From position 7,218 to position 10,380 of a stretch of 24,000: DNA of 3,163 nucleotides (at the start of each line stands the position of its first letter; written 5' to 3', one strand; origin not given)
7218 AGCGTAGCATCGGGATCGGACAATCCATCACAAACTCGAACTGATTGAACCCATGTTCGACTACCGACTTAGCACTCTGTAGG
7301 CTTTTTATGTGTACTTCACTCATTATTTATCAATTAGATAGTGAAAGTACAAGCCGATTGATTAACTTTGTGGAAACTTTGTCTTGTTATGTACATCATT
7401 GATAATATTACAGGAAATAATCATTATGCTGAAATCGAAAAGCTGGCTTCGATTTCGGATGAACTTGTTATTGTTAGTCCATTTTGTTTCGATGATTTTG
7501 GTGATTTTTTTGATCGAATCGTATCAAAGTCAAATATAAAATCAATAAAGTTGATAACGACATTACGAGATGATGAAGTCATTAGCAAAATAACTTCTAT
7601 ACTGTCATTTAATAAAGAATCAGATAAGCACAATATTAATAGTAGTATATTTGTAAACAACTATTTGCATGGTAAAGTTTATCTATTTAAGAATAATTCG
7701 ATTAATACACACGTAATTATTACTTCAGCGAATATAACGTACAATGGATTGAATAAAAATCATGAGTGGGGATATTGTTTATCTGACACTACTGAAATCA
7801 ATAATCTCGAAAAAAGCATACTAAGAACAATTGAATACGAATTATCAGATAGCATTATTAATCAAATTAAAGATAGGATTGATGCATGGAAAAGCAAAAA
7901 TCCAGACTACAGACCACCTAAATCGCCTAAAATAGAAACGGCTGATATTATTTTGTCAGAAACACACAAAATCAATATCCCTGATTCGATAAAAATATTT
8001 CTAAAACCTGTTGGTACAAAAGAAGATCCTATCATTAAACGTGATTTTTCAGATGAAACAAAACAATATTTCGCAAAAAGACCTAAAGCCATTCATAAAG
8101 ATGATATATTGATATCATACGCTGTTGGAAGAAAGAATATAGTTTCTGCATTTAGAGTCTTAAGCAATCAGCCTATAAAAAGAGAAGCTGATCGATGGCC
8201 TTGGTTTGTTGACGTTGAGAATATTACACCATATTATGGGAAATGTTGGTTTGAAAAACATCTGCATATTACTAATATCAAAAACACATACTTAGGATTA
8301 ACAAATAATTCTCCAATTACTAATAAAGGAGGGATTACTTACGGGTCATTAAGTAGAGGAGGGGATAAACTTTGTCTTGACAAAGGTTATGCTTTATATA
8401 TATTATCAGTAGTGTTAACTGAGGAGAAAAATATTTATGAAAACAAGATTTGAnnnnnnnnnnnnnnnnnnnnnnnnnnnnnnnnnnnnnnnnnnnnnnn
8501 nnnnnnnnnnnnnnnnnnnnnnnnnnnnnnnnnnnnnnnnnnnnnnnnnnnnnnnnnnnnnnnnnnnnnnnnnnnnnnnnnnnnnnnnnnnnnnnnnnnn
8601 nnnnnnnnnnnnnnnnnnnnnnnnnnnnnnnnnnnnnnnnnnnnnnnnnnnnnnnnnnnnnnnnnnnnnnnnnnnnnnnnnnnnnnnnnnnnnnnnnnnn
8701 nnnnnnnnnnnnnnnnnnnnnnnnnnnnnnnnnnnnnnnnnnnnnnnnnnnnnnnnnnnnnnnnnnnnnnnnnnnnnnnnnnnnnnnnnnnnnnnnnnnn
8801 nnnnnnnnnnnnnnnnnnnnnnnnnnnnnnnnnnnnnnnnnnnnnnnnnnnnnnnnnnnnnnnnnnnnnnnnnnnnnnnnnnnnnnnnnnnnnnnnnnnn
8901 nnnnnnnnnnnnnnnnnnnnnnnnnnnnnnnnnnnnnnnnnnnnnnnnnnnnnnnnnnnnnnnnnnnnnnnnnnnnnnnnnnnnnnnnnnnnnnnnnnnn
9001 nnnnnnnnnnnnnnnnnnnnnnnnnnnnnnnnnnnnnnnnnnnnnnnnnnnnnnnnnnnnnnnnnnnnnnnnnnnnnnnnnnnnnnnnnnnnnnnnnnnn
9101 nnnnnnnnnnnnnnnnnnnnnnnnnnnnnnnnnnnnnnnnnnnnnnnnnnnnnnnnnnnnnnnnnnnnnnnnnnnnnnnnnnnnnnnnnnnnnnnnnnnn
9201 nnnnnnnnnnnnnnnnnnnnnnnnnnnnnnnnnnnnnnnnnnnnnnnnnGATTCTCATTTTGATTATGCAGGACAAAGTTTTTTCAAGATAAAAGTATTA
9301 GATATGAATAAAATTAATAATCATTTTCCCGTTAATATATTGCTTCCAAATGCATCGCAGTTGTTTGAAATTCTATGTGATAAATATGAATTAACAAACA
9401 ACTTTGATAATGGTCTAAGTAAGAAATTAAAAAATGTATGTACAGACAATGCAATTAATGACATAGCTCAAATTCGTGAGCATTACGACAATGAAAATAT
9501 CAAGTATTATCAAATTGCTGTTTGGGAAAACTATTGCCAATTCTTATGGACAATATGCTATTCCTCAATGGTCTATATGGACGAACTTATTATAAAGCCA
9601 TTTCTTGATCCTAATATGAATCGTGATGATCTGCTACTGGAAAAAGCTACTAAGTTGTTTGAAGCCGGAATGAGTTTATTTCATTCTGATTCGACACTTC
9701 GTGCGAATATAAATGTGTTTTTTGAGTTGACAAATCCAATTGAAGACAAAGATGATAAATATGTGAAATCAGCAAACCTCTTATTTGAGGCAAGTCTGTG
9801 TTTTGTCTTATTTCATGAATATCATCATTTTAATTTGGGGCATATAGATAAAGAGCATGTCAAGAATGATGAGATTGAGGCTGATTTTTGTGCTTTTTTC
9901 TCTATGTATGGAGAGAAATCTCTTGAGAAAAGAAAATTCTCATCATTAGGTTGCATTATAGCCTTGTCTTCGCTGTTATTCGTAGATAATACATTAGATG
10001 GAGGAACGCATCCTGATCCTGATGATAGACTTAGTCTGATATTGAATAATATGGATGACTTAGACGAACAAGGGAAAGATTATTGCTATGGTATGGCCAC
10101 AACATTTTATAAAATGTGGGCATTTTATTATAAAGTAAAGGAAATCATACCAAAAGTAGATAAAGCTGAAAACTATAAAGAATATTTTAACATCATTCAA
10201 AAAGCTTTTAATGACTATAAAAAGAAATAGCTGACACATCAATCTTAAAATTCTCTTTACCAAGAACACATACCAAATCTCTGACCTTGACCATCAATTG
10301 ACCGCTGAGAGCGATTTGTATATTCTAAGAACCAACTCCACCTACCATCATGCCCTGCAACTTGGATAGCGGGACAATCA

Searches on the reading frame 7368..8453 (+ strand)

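Call 10: search_protein_families(library=pfam, proteins=[window:7368-8453:+], max_evalue=0.001)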
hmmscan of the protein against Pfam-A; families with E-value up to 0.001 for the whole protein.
window:7368-8453:+ (361 aa): 2 families
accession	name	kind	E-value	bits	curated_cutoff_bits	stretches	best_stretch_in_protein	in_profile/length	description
PF09565.16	RE_NgoFVII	-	1.2e-08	34.8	23.8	1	24-151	10-145/162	NgoFVII restriction endonuclease N-terminal PLD domain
PF13091.12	PLDc_2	-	4.9e-07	30.1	27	1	45-151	23-128/132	PLD-like domain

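Call 90: search_protein_families(library=padloc, proteins=[window:7368-8453:+], max_evalue=0.001)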
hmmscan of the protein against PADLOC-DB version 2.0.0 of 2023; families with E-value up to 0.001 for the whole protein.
window:7368-8453:+ (361 aa): 7 families
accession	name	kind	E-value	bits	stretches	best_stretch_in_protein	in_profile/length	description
PDLC03829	ZacB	-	9.3e-10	36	1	29-152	226-347/586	-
PDLC02614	DrmC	-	4.2e-08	31.1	1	31-153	35-149/153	DrmC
PDLC03530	REase_II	-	7.3e-07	26.5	1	31-167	32-171/350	Type II restriction enzyme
PDLC02599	DrmC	-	1.4e-06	25.5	1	21-173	12-154/387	DrmC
PDLC02611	DrmC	-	6.5e-05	21.2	1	45-152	24-127/138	DrmC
PDLC02616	DrmC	-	0.00029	18.5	1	99-149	164-210/224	DrmC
PDLC02585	DrmC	-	0.00088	16.9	0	93-150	187-240/253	DrmC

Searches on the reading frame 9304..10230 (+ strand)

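Call 10: search_protein_families(library=pfam, proteins=[window:9304-10230:+], max_evalue=0.001)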
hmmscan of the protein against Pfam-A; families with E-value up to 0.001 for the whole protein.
window:9304-10230:+ (308 aa): 0 families

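Call 90: search_protein_families(library=padloc, proteins=[window:9304-10230:+], max_evalue=0.001)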
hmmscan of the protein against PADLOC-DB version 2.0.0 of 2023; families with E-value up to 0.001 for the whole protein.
window:9304-10230:+ (308 aa): 2 families
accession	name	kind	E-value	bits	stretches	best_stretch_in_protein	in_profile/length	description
PDLC02355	Lit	-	3.1e-11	41.1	1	76-271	61-258/290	Lit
PDLC03011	peptidase_U41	-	0.00099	16.7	0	159-197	153-191/378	-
